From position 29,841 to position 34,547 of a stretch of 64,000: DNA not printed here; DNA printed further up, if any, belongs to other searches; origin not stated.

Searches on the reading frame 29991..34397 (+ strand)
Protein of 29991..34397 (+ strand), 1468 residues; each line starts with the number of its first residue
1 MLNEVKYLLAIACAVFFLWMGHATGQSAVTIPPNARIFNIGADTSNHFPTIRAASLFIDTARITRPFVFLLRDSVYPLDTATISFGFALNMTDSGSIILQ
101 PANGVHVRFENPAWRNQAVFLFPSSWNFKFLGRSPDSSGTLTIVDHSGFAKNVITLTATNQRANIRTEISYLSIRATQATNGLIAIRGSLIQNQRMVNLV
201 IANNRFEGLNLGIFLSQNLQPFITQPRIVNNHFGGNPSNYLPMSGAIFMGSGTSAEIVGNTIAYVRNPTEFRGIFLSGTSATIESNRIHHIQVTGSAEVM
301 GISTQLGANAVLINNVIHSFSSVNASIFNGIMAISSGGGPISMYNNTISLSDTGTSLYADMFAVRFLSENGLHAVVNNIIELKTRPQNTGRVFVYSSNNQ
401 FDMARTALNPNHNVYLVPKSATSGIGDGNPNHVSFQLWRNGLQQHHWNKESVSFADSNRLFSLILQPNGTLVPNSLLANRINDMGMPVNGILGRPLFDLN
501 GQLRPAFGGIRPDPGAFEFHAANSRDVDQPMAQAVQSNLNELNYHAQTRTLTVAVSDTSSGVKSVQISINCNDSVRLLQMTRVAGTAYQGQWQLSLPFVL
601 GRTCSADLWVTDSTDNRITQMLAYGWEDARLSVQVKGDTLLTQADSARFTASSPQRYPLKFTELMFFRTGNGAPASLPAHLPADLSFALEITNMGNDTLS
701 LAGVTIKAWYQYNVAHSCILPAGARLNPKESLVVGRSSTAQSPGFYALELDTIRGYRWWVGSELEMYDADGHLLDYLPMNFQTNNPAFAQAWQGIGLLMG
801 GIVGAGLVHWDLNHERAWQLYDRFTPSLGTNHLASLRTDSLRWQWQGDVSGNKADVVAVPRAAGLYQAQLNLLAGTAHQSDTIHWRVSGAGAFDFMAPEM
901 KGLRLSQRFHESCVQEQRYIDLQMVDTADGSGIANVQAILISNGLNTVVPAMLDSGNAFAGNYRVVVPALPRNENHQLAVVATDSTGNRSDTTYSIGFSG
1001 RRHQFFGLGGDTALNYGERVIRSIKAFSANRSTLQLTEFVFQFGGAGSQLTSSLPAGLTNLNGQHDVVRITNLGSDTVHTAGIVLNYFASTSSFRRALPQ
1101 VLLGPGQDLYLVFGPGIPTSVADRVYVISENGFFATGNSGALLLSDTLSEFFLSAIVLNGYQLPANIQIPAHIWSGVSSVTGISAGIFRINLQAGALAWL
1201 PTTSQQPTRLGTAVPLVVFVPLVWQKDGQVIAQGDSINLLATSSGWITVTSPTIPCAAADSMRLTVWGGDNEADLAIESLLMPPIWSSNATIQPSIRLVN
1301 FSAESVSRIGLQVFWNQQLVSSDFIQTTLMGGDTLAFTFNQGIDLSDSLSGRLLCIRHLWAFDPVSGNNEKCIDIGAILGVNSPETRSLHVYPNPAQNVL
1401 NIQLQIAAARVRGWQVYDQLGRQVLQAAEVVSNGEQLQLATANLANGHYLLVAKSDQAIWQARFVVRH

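Call 42: search_protein_families(library=pfam, proteins=[window:29991-34397:+], max_evalue=0.001)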
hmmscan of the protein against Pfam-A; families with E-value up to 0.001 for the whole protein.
window:29991-34397:+ (1468 aa): 4 families
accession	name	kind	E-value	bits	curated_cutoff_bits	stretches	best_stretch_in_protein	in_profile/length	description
PF18962.6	Por_Secre_tail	-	2.4e-11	44.2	27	1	1391-1459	1-68/75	Secretion system C-terminal sorting domain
PF24893.1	DUF7743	-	5.5e-06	26.5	27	0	927-994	29-93/120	Domain of unknown function (DUF7743)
PF00932.25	LTD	-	3.4e-05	24.6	34.3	0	688-775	24-103/109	Lamin Tail Domain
PF13750.12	Big_3_3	-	5.4e-05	23.4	27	1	898-994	46-142/157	Bacterial Ig-like domain (group 3)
